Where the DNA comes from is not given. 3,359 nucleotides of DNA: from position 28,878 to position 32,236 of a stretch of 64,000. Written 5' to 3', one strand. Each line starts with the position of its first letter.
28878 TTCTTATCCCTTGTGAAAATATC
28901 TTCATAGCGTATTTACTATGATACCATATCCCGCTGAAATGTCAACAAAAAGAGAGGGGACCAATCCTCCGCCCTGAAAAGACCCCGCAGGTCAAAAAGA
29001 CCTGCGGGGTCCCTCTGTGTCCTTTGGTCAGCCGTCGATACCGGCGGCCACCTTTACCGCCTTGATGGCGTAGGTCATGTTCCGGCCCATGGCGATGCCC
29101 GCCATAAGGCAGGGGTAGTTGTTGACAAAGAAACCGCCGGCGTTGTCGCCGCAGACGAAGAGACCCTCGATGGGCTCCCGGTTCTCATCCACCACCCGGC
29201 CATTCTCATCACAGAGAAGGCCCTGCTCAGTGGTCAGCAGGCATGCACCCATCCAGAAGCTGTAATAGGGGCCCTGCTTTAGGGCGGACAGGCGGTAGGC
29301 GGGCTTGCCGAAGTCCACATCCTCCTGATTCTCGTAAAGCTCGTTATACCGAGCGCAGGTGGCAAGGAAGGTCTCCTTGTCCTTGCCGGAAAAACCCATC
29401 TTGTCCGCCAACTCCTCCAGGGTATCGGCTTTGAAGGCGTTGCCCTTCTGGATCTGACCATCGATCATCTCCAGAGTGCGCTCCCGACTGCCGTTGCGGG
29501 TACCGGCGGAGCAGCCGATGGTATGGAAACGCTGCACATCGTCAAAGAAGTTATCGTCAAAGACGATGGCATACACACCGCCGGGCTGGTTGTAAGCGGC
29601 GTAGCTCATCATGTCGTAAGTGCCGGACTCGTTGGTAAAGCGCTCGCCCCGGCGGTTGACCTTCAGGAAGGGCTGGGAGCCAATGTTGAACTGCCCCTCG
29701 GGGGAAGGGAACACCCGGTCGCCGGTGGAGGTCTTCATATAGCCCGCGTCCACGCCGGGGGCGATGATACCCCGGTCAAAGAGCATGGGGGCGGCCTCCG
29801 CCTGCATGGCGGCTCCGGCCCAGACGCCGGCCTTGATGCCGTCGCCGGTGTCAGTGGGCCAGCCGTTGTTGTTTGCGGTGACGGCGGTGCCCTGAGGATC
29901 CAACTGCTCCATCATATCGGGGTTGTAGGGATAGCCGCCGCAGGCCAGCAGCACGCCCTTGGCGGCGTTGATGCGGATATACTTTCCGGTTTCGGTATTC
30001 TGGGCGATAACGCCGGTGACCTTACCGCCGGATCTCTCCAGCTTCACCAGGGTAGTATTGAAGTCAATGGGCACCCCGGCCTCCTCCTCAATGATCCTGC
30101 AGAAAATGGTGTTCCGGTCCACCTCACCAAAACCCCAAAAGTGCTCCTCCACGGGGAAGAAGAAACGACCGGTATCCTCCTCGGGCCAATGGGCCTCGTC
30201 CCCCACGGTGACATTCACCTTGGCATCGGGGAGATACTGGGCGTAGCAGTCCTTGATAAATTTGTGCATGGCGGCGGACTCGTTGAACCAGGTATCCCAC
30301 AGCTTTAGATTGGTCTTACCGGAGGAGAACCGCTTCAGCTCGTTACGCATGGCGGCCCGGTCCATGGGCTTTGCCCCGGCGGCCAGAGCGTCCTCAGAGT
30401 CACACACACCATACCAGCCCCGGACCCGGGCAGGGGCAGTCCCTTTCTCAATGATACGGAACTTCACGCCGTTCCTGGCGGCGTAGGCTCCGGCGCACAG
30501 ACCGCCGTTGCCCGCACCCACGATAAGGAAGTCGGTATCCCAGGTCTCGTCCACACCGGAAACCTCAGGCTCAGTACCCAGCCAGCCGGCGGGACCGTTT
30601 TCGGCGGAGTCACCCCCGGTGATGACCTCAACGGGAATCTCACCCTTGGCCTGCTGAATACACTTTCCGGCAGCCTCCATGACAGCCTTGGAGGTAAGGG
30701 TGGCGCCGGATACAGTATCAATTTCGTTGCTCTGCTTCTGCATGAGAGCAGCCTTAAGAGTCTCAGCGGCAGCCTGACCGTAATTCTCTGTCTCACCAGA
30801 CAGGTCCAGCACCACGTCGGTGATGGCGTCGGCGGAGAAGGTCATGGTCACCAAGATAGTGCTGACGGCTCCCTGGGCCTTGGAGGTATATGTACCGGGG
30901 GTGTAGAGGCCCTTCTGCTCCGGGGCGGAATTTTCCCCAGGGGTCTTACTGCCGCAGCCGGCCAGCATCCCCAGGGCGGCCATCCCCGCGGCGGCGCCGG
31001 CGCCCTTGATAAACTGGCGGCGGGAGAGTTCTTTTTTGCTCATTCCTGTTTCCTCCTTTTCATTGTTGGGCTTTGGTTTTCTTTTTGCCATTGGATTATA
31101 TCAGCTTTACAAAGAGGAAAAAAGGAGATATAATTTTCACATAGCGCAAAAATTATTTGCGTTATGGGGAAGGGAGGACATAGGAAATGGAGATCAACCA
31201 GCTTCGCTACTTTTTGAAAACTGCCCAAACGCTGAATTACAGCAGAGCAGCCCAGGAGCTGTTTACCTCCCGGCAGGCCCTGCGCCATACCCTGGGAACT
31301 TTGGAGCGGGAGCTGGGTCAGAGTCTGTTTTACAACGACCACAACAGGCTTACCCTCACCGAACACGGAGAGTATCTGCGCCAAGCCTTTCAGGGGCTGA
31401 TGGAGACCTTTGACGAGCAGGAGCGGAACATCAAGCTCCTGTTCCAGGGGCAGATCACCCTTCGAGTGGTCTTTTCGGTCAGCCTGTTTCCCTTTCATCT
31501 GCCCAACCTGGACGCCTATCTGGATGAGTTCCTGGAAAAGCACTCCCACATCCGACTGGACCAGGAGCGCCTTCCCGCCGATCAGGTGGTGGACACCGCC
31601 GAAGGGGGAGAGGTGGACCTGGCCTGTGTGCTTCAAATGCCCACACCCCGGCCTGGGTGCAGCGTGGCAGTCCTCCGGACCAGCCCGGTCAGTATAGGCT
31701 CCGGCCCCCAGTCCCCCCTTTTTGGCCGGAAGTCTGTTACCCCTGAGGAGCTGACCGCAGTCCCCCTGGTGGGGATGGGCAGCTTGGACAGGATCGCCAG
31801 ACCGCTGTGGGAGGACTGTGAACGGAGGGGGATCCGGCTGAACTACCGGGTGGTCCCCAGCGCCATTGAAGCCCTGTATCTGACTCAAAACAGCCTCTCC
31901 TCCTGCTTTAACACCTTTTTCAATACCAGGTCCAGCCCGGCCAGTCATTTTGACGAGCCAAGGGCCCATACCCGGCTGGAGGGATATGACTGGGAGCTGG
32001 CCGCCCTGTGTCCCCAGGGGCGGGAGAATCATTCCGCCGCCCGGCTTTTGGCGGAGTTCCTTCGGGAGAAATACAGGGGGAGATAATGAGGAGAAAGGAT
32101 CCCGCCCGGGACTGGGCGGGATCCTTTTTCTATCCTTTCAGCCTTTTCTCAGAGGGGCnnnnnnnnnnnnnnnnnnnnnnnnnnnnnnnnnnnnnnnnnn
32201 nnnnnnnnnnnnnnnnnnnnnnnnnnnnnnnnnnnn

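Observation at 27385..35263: Self-contained extracytoplasmic respiration module: Tat exporter plus two [LysR + flavinylated flavo-lipoprotein] cassettes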

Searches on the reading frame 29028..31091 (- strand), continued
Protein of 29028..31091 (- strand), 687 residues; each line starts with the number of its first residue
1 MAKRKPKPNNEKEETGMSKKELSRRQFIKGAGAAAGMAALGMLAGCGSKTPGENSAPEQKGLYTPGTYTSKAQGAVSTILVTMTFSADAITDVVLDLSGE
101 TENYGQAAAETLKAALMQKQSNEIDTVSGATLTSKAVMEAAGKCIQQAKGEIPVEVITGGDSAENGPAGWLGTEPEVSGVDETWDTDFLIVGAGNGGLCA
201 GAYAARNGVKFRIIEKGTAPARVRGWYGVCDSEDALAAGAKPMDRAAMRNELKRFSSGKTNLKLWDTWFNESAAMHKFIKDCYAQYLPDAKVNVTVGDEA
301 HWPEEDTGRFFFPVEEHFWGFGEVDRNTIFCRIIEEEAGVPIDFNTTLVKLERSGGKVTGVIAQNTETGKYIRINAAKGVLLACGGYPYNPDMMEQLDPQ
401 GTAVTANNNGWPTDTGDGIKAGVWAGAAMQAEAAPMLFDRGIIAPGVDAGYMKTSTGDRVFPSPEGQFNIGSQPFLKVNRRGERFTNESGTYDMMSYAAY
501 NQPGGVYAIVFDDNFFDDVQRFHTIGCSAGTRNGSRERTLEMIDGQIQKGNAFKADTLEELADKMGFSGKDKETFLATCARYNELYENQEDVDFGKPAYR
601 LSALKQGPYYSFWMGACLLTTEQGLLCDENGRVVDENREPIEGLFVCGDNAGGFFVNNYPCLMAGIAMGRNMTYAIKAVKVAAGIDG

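Call 75: fold_search(model_id=the predicted structure, library=pdb)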
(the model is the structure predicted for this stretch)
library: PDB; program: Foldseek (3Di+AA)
matches with E <= 10: 1902; with E <= 0.001: 1131
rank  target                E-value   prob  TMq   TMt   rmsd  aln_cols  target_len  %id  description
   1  6t86                  8.8e-33  1.00  0.60  0.87   3.3       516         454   21  Urocanate reductase in complex with FAD (released 2021-03-03)
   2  1e39                  1.6e-32  1.00  0.51  0.60   6.2       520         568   22  Flavocytochrome C3 from Shewanella frigidimarina histidine 365 mutated to alanine (released 2000-09-18)
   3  1ksu_A                2.0e-32  1.00  0.52  0.61   5.5       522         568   22  Crystal Structure of His505Tyr Mutant Flavocytochrome c3 from Shewanella frigidimarina (released 2002-08-14)
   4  1qjd                  3.9e-32  1.00  0.51  0.60   5.8       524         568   22  Flavocytochrome C3 from Shewanella frigidimarina (released 1999-11-21)
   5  1kss                  4.1e-32  1.00  0.52  0.61   5.5       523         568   22  Crystal Structure of His505Ala Mutant Flavocytochrome c3 from Shewanella frigidimarina (released 2002-08-14)
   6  1q9i                  9.1e-32  1.00  0.52  0.61   5.5       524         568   22  The A251C:S430C double mutant of flavocytochrome c3 from Shewanella frigidimarina (released 2004-05-04)
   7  1lj1_A                1.0e-31  1.00  0.53  0.62   5.4       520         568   22  Crystal structure of Q363F/R402A mutant flavocytochrome c3 (released 2002-11-06)
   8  1jry_A                1.2e-31  1.00  0.52  0.60   5.6       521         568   22  Crystal structure of Arg402Lys mutant flavocytochrome c3 from Shewanella frigidimarina (released 2001-11-02)
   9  2b7r                  1.2e-31  1.00  0.52  0.60   6.1       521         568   22  Structure of E378D mutant flavocytochrome c3 (released 2006-05-23)
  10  1jrz_A                1.6e-31  1.00  0.52  0.60   6.0       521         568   22  Crystal structure of Arg402Tyr mutant flavocytochrome c3 from Shewanella frigidimarina (released 2001-11-02)
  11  1m64_A                1.8e-31  1.00  0.53  0.61   5.2       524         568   21  Crystal structure of Q363F mutant flavocytochrome c3 (released 2002-11-06)
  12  1p2e                  1.9e-31  1.00  0.52  0.60   5.8       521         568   22  H61A mutant of flavocytochrome c3 (released 2003-11-25)
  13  1d4c_B                2.1e-31  1.00  0.56  0.65   4.2       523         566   22  CRYSTAL STRUCTURE OF THE UNCOMPLEXED FORM OF THE FLAVOCYTOCHROME C FUMARATE REDUCTASE OF SHEWANELLA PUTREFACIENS STRAI (released 1999-12-01)
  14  1d4c_A                2.4e-31  1.00  0.52  0.60   5.5       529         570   22  CRYSTAL STRUCTURE OF THE UNCOMPLEXED FORM OF THE FLAVOCYTOCHROME C FUMARATE REDUCTASE OF SHEWANELLA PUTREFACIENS STRAI (released 1999-12-01)
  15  1p2h                  2.4e-31  1.00  0.51  0.59   5.9       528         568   22  H61M mutant of flavocytochrome c3 (released 2003-11-25)
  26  7p18_A                4.9e-26  1.00  0.55  0.65   5.8       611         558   20  Crystal structure of 3-ketosteroid delta1-dehydrogenase from Sterolibacterium denitrificans in complex with 1,4-andros (released 2021-07-21)
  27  7p18_B                7.8e-26  1.00  0.53  0.63   9.3       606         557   22  Crystal structure of 3-ketosteroid delta1-dehydrogenase from Sterolibacterium denitrificans in complex with 1,4-andros (released 2021-07-21)
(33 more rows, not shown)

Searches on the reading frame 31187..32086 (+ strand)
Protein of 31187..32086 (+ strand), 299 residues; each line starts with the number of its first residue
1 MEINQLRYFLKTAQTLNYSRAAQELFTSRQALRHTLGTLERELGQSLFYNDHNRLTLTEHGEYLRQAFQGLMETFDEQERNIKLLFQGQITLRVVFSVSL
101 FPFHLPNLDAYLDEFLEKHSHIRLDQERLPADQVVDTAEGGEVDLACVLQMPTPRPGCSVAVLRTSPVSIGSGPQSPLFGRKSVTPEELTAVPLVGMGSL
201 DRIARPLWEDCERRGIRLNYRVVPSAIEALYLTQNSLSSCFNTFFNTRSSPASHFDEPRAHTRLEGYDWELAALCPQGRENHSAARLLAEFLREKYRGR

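Call 3: search_protein_families(library=pfam, proteins=[window:31187-32086:+], max_evalue=0.01)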
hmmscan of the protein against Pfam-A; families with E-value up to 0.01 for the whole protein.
window:31187-32086:+ (299 aa): 3 families
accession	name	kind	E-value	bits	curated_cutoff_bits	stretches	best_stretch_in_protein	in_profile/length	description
PF00126.33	HTH_1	-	2.2e-15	56.8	26.6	1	3-62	1-60/60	Bacterial regulatory helix-turn-helix protein, lysR family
PF03466.25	LysR_substrate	-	2.9e-15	56.7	28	1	91-230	7-142/209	LysR substrate binding domain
PF13556.12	HTH_30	-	0.005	17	27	0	14-47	11-44/59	PucR C-terminal helix-turn-helix domain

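Call 4: search_protein_families(library=ncbifam, proteins=[window:31187-32086:+], max_evalue=0.01)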
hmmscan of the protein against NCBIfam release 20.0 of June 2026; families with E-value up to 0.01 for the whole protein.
window:31187-32086:+ (299 aa): 41 families (the best 25 are shown)
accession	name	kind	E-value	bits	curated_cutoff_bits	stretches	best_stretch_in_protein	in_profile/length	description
NF053705.1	TransRegGltCGpos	equivalog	1.2e-17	64.1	350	1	1-215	1-213/300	glutamate biosynthesis transcriptional regulator GltC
NF007385.0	PRK09906.1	equivalog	2.5e-16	59.7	356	1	1-195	1-191/296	DNA-binding transcriptional regulator HcaR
NF008722.0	PRK11716.1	equivalog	2.7e-16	59.4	246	1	1-168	1-166/293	HTH-type transcriptional activator IlvY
NF047520.1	trans_act_CidR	equivalog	2.3e-14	53.3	415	1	1-189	1-186/292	cidABC operon transcriptional activator CidR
NF040786.1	LysR_Sec_metab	equivalog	2.3e-14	53.1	250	1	1-148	1-146/298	selenium metabolism-associated LysR family transcriptional regulator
NF008352.0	PRK11139.1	subfamily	5.3e-14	52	288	1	3-197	8-194/305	transcriptional regulator GcvA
TIGR03339.1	phn_lysR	subfamily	3.8e-13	49.4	341.1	1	5-201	1-193/279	aminoethylphosphonate catabolism associated LysR family transcriptional regulator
NF045775.1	acetoin_reg_AlsR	exception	8e-13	48.5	430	1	1-196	1-193/290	acetoin biosynthesis transcriptional regulator AlsR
NF045990.1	TransRegCbbRRhodb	equivalog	4.5e-12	45.6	450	1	3-194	8-197/304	LysR family regulator CbbR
NF007439.0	PRK09986.1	equivalog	4.8e-12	45.9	290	1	3-216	9-222/296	LysR family transcriptional regulator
NF008416.0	PRK11242.1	equivalog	1.2e-11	44.5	277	1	1-195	1-193/300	transcriptional regulator CynR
NF007491.0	PRK10086.1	equivalog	1.9e-11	43.3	316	1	3-125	19-137/313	DNA-binding transcriptional regulator DsdC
NF047711.1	PutUtilRegPtrR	equivalog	8.7e-11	41.4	400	1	1-156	1-151/283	putrescine utilization regulator PtrR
NF047354.1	trans_reg_GltC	equivalog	4.2e-10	39.6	300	1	1-146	1-143/290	glutamate biosynthesis transcriptional regulator GltC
NF009327.0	PRK12684.1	subfamily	1.6e-09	37.4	402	1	1-195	1-195/313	CysB family HTH-type transcriptional regulator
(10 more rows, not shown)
